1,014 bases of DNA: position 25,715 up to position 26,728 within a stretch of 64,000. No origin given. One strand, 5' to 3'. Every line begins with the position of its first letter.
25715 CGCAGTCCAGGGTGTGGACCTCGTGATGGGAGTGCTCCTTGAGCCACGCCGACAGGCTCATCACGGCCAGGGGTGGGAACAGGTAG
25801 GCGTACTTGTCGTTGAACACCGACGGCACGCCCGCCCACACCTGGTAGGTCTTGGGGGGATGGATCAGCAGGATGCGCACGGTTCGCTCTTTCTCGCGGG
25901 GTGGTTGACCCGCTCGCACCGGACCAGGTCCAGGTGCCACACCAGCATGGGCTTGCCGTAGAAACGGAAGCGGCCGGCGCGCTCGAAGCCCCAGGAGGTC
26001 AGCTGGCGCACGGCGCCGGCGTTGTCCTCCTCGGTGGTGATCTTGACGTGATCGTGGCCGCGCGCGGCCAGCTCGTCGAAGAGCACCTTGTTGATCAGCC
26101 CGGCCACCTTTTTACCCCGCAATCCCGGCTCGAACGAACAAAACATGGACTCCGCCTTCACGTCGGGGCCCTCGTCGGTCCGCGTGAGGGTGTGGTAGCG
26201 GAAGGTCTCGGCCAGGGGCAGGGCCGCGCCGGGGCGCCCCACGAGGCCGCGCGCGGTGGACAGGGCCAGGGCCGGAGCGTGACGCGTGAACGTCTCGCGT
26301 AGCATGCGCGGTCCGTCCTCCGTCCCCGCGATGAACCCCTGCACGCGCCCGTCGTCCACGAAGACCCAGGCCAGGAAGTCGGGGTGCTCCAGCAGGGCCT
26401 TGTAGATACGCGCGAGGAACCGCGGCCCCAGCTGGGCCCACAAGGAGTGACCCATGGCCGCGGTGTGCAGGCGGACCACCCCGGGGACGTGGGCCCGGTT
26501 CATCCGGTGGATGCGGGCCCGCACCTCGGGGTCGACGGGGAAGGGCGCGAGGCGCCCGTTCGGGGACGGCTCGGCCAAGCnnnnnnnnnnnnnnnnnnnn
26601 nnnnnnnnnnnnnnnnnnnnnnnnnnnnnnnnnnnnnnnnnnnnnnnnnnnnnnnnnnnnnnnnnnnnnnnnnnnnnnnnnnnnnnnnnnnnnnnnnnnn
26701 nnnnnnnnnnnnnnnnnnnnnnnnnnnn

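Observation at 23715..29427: Type III PKS locus with ICMT-family methyltransferase plus B12-radical SAM, crotonase, GNAT and a divergent PP-loop ATPase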

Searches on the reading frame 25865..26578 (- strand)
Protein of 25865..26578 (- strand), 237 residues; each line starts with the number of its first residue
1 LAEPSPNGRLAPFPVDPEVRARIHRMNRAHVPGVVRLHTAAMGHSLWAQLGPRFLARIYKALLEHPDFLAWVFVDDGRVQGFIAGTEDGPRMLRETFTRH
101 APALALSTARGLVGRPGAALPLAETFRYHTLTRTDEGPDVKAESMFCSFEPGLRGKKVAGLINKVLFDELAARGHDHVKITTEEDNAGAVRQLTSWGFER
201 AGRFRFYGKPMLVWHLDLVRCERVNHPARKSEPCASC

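Call 3: search_protein_families(library=pfam, proteins=[window:25865-26578:-], max_evalue=0.01)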
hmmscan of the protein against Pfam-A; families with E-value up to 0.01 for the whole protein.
window:25865-26578:- (237 aa): 1 family
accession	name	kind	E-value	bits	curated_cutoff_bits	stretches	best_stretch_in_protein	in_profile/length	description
PF00583.31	Acetyltransf_1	-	0.0047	17.6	20.7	0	148-198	66-116/116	Acetyltransferase (GNAT) family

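Call 5: search_protein_families(library=pfam, proteins=[window:25865-26578:-], max_evalue=1)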
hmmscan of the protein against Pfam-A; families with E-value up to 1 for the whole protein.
window:25865-26578:- (237 aa): 1 family
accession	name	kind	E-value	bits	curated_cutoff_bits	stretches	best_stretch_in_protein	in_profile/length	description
PF00583.31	Acetyltransf_1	-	0.0047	17.6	20.7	0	148-198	66-116/116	Acetyltransferase (GNAT) family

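Call 6: search_protein_families(library=ncbifam, proteins=[window:25865-26578:-], max_evalue=0.1)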
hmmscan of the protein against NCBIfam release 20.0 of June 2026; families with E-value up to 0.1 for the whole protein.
window:25865-26578:- (237 aa): 1 family
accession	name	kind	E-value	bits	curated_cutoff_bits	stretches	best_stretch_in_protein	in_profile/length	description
NF011987.0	PRK15446.2-3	subfamily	0.00088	18.2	253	1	110-196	72-159/395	alpha-D-ribose 1-methylphosphonate 5-triphosphate diphosphatase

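Call 24: find_homologous_proteins(query=window:25865-26578:-, max_evalue=0.001)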
Query window:25865-26578:- (237 aa): 451 proteins with E <= 0.001 among 2096 candidates; the best 120 are listed.
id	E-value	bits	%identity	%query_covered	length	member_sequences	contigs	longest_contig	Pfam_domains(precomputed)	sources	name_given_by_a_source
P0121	6.3e-145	499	91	100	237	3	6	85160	-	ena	-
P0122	4.4e-125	434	83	95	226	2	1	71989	-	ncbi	-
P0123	6.5e-122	424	80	95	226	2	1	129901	-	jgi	jgi:hypothetical protein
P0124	7.9e-122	423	80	95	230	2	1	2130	-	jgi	jgi:hypothetical protein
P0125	1.3e-121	423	83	96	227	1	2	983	-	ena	-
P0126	2.1e-121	422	81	97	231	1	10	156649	-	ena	-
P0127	3.1e-116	405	74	100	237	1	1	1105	-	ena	-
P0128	2.0e-112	393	83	84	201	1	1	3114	-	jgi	jgi:hypothetical protein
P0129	1.0e-94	335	68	94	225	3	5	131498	-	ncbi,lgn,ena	-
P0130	2.0e-94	334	70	91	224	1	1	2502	-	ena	-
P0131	9.8e-94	331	68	94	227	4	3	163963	-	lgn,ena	-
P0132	1.6e-92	327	65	94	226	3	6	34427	-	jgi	-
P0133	4.1e-90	320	68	89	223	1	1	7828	-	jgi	-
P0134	2.6e-89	317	65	94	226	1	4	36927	-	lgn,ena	-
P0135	3.2e-89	317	69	89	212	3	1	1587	-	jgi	jgi:ribosomal protein S18 acetylase RimI-like enzyme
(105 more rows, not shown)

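Call 32: predict_structure(alignment_id=A1)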
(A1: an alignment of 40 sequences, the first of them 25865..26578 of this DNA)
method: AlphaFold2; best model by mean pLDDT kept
length: 237 residues; sequences in the alignment: 40
mean_pLDDT: 90.6   pTM: 0.87
mean pLDDT of the five models: 90.6, 90.5, 89.4, 89.3, 89.0
residues with pLDDT >= 90: 184; 70-90: 38; 50-70: 8; < 50: 7
segments of 3 or more residues with pLDDT < 50: 1-3
pLDDT, mean of each block of 10 residues (from residue 1): 54 85 98 97 91 97 98 97 97 96 94 92 89 85 95 88 96 97 92 93 93 96 90 53
secondary structure, 60 per line:
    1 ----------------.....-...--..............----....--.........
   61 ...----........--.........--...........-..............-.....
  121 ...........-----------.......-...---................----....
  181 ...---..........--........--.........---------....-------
elements in order: H17-21 E23-25 H28-41 H46-49 H52-63 E68-75 E78-86 H89-99 H101-114 H116-131 E143-149 H157-172 E177-183 H187-196 E199-206 E209-217 H227-230

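Call 35: fold_search(model_id=the predicted structure, library=pdb)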
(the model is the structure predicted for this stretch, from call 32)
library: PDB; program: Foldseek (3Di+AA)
matches with E <= 10: 1406; with E <= 0.001: 497
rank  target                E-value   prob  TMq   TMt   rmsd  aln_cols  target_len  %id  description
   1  1wk4_A                1.6e-08  1.00  0.56  0.75   3.4       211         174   15  Crystal structure of ttk003001606 (released 2004-11-30)
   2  9mto_A                1.0e-07  1.00  0.53  0.82   2.7       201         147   14  Crystal structure of acetyltransferase CBU0801 from Coxiella burnetii (released 2025-01-22)
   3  9mto_B                1.4e-07  1.00  0.52  0.82   2.8       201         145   14  Crystal structure of acetyltransferase CBU0801 from Coxiella burnetii (released 2025-01-22)
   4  1u6m_A                1.5e-07  1.00  0.51  0.62   5.4       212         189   16  The crystal structure of acetyltransferase (released 2004-12-14)
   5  5t7e_A                1.6e-07  1.00  0.52  0.69   4.7       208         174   15  Crystal structure of Streptomyces hygroscopicus Bialaphos Resistance (BAR) protein in complex with Coenzyme A and L-ph (released 2017-06-07)
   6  5dwn_A                1.6e-07  1.00  0.51  0.66   6.3       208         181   18  Crystal structure of Phosphinothricin N-acetyltransferase from Brucella ovis in complex with AcetylCoA <structure_deta (released 2015-10-28)
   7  4mbu_A                2.3e-07  1.00  0.52  0.72   6.3       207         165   12  Crystal structure of N-acetyltransferase from Staphylococcus aureus Mu50 (released 2014-09-03)
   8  7k09_A                2.3e-07  1.00  0.54  0.63   4.7       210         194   14  Puromycin N-acetyltransferase in complex with acetyl-CoA (released 2021-03-17)
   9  5dwn_C                2.6e-07  1.00  0.52  0.68   7.1       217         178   18  Crystal structure of Phosphinothricin N-acetyltransferase from Brucella ovis in complex with AcetylCoA <structure_deta (released 2015-10-28)
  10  7k09_D                2.6e-07  1.00  0.56  0.66   4.3       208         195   15  Puromycin N-acetyltransferase in complex with acetyl-CoA (released 2021-03-17)
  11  4mbu_B                2.8e-07  1.00  0.52  0.73   5.7       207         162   13  Crystal structure of N-acetyltransferase from Staphylococcus aureus Mu50 (released 2014-09-03)
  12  5t7d_C                3.1e-07  1.00  0.52  0.69   4.5       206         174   16  Crystal structure of Streptomyces hygroscopicus bialaphos resistance (BAR) protein in complex with acetyl coenzyme A (released 2017-06-07)
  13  7k09_B                3.5e-07  1.00  0.54  0.64   4.5       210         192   15  Puromycin N-acetyltransferase in complex with acetyl-CoA (released 2021-03-17)
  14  5t7d_A                4.4e-07  1.00  0.49  0.65   4.9       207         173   15  Crystal structure of Streptomyces hygroscopicus bialaphos resistance (BAR) protein in complex with acetyl coenzyme A (released 2017-06-07)
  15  5dwn_B                4.7e-07  1.00  0.52  0.67   7.1       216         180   17  Crystal structure of Phosphinothricin N-acetyltransferase from Brucella ovis in complex with AcetylCoA <structure_deta (released 2015-10-28)
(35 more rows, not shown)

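Call 51: find_related_loci(query=A1, collection=metagenome_contigs, flank=10000)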
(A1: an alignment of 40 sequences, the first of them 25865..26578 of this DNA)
Query A1 (237 aa) in metagenome_contigs; peptide patterns used: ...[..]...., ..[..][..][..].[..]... (x = any residue, [..] = any of these).
325 stretches matched a pattern; 108 encode a relative of the query (tblastn E <= 1e-3); the best 80 are kept; 80 distinct loci.
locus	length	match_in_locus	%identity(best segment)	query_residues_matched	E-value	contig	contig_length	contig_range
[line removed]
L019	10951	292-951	62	10-229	3e-82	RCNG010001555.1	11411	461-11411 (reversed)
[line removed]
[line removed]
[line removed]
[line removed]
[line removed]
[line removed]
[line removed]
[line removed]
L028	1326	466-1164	55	5-229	2e-82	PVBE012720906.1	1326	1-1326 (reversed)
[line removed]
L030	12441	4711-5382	58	2-225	7e-75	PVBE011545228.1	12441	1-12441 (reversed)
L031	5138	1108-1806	56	5-229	1e-73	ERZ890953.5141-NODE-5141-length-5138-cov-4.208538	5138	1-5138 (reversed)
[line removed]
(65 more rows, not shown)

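Call 85: search_protein_representatives(alignment_id=A1)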
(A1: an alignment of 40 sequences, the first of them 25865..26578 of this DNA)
Query: 40 sequences, 232 profile positions. Proteins with E-value up to 0.001 (for the whole library): 3572; up to 1e-10: 805; up to 1e-30: 29. The best 150 are listed.
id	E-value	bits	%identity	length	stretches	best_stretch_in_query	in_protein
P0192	2.5e-109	380.2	-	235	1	1-228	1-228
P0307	5.7e-79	280.9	-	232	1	5-227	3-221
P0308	2.8e-75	268.8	-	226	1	6-222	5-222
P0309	7.2e-75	267.5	-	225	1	5-224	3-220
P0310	1.0e-74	267.0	-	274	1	5-228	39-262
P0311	4.6e-61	222.3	-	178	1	7-178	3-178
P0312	7.4e-61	221.6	-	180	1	52-226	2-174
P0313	1.1e-50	188.4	-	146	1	88-224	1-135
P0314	6.5e-49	182.6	-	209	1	19-221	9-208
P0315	3.5e-47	176.9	-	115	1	112-223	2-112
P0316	2.5e-43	164.3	-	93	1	141-225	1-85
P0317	4.5e-39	150.4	-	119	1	137-227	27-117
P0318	1.0e-38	149.2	-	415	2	17-206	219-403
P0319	1.4e-38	148.7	-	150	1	1-93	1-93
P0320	8.8e-37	142.9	-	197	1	19-212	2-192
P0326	4.0e-34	134.2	-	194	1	19-211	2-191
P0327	1.7e-33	132.1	-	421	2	18-205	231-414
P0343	1.3e-28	116.1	-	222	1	19-206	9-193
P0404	5.8e-21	91.1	-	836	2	17-194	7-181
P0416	2.3e-20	89.1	-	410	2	19-221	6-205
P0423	7.2e-20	87.5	-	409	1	19-216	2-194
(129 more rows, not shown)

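Call 86: search_protein_families(library=pfam, proteins=[P0318, P0327, P0404, P0416, P0423, P0320, P0326, P0314, P0343], max_evalue=0.001)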
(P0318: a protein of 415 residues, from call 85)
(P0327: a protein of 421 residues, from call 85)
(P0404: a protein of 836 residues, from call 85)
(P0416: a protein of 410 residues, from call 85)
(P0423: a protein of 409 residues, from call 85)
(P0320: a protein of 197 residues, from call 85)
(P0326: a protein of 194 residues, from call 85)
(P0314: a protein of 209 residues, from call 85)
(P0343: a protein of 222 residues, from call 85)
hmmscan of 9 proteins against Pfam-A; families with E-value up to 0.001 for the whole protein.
P0318 (415 aa): 9 families
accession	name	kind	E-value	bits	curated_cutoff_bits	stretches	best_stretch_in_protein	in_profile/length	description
PF00583.31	Acetyltransf_1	-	2.9e-19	69.9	20.7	2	257-391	24-116/116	Acetyltransferase (GNAT) family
PF08445.16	FR47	-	2.3e-12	47.2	22.1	2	341-394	28-80/86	FR47-like protein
PF13508.13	Acetyltransf_7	-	3e-12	47.2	27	0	267-392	4-83/84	Acetyltransferase (GNAT) domain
PF13480.13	Acetyltransf_6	-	3.2e-11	44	22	1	224-293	26-99/143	Acetyltransferase (GNAT) domain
PF13673.13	Acetyltransf_10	-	5.7e-08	33.2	23.6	0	341-392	58-108/128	Acetyltransferase (GNAT) domain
PF13523.12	Acetyltransf_8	-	1.9e-06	28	27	0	344-398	89-144/145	Acetyltransferase (GNAT) domain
PF21926.2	FeeM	-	1.1e-05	25.7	27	0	125-198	75-147/158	N-acyl amino acid synthase FeeM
PF18014.7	Acetyltransf_18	-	2.7e-05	24.3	22.7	0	354-396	61-104/124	Acetyltransferase (GNAT) domain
PF13302.13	Acetyltransf_3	-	0.00041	21.5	25.4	0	339-391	84-137/138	Acetyltransferase (GNAT) domain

P0327 (421 aa): 5 families
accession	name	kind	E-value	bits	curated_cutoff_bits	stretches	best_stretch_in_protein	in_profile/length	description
PF00583.31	Acetyltransf_1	-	1.7e-13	51.3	20.7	1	266-403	24-116/116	Acetyltransferase (GNAT) family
PF13508.13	Acetyltransf_7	-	2.9e-09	37.6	27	1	320-404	7-83/84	Acetyltransferase (GNAT) domain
PF13673.13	Acetyltransf_10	-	2.3e-07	31.3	23.6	0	348-408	53-112/128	Acetyltransferase (GNAT) domain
PF08445.16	FR47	-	1.9e-05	25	22.1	1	343-406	18-80/86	FR47-like protein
PF13302.13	Acetyltransf_3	-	0.00015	22.9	25.4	0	328-404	66-138/138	Acetyltransferase (GNAT) domain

P0404 (836 aa): 11 families
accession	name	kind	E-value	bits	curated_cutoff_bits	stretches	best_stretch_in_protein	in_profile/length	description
PF00583.31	Acetyltransf_1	-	9.7e-24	84.3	20.7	2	38-181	18-116/116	Acetyltransferase (GNAT) family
PF13508.13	Acetyltransf_7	-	7.5e-14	52.3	27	1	125-182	30-83/84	Acetyltransferase (GNAT) domain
PF15632.11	ATPgrasp_Ter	-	4.9e-10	39.7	29.1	1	636-757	7-118/131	ATP-grasp in the biosynthetic pathway with Ter operon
PF08445.16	FR47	-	1.1e-08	35.4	22.1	1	119-186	16-82/86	FR47-like protein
PF13673.13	Acetyltransf_10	-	1.7e-07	31.7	23.6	1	131-183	58-109/128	Acetyltransferase (GNAT) domain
PF02786.22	CPSase_L_D2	-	3.2e-07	30.5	19.8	0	555-620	1-68/211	Carbamoyl-phosphate synthase L chain, ATP binding domain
PF02655.19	ATP-grasp_3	-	1.9e-06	28.5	23.2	1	553-727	1-159/160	ATP-grasp domain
PF13527.13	Acetyltransf_9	-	3.9e-06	27.3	25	0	126-183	74-126/127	Acetyltransferase (GNAT) domain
PF02222.28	ATP-grasp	-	1.8e-05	24.9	27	1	564-624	4-65/179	ATP-grasp domain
PF08443.16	RimK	-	6.3e-05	23.1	21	1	553-624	1-74/188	RimK-like ATP-grasp domain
PF01071.24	GARS_A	-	0.00037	20.8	27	0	561-670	8-120/194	Phosphoribosylglycinamide synthetase, ATP-grasp (A) domain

P0416 (410 aa): 7 families
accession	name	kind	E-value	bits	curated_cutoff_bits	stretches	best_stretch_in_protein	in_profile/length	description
PF00583.31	Acetyltransf_1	-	5.6e-22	78.6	20.7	2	253-384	29-116/116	Acetyltransferase (GNAT) family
PF13508.13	Acetyltransf_7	-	3.7e-18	66.1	27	2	327-384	29-82/84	Acetyltransferase (GNAT) domain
PF13673.13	Acetyltransf_10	-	1.8e-14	54.2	23.6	2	332-388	56-111/128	Acetyltransferase (GNAT) domain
PF08445.16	FR47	-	1.9e-11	44.2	22.1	1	118-183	18-82/86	FR47-like protein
PF13527.13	Acetyltransf_9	-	5.4e-08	33.3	25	1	324-386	69-126/127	Acetyltransferase (GNAT) domain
PF13302.13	Acetyltransf_3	-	7.4e-06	27.1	25.4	0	125-179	83-138/138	Acetyltransferase (GNAT) domain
PF14542.12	Acetyltransf_CG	-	4.1e-05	24.1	30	0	329-362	26-59/80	GCN5-related N-acetyl-transferase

P0423 (409 aa): 12 families
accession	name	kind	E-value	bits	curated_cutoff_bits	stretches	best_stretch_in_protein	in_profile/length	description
PF08241.18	Methyltransf_11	-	1.8e-18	67.4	21.2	1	263-349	1-92/95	Methyltransferase domain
PF13649.12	Methyltransf_25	-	1.2e-14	55.2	27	1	262-346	1-95/97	Methyltransferase domain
PF13489.12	Methyltransf_23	-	4.1e-13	49.8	27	1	245-349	7-113/164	Methyltransferase domain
PF00583.31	Acetyltransf_1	-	1.6e-11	45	20.7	1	45-172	31-116/116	Acetyltransferase (GNAT) family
PF08242.18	Methyltransf_12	-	1.9e-10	41.8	30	1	263-346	1-94/98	Methyltransferase domain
PF13847.12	Methyltransf_31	-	2.7e-10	40.6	27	1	259-354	4-111/145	Methyltransferase domain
PF13673.13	Acetyltransf_10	-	2e-09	37.9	23.6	1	117-176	53-111/128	Acetyltransferase (GNAT) domain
PF13508.13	Acetyltransf_7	-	2.4e-09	37.9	27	1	102-173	15-83/84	Acetyltransferase (GNAT) domain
PF08445.16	FR47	-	5.3e-07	30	22.1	1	115-174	21-79/86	FR47-like protein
PF13420.13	Acetyltransf_4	-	4.8e-05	23.9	24.3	0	113-178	73-140/155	Acetyltransferase (GNAT) domain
PF07021.18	MetW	-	0.00042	20.4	21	0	248-345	4-103/193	Methionine biosynthesis protein MetW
PF01209.24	Ubie_methyltran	-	0.00077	19.3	20.1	0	255-352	44-151/233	ubiE/COQ5 methyltransferase family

P0320 (197 aa): 2 families
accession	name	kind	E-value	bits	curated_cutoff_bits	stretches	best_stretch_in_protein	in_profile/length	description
PF00583.31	Acetyltransf_1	-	0.00025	21.7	20.7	1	108-174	51-116/116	Acetyltransferase (GNAT) family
PF13508.13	Acetyltransf_7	-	0.00084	20.1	27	0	119-175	31-83/84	Acetyltransferase (GNAT) domain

P0326 (194 aa): 1 family
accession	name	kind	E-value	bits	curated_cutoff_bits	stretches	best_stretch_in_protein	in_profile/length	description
PF13673.13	Acetyltransf_10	-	0.00068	20.1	23.6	0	123-162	57-96/128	Acetyltransferase (GNAT) domain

P0314 (209 aa): 1 family
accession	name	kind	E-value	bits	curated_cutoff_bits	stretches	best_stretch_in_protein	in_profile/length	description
PF00583.31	Acetyltransf_1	-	9e-05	23.2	20.7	1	116-170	55-105/116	Acetyltransferase (GNAT) family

P0343 (222 aa): 4 families
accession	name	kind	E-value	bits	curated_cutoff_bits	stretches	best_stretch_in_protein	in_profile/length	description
PF00583.31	Acetyltransf_1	-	3.8e-10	40.5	20.7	1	52-181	31-116/116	Acetyltransferase (GNAT) family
PF13508.13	Acetyltransf_7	-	6.9e-06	26.8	27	1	125-182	30-83/84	Acetyltransferase (GNAT) domain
PF13673.13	Acetyltransf_10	-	8.8e-05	22.9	23.6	1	127-184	56-110/128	Acetyltransferase (GNAT) domain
PF08445.16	FR47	-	0.00047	20.5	22.1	0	125-184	22-80/86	FR47-like protein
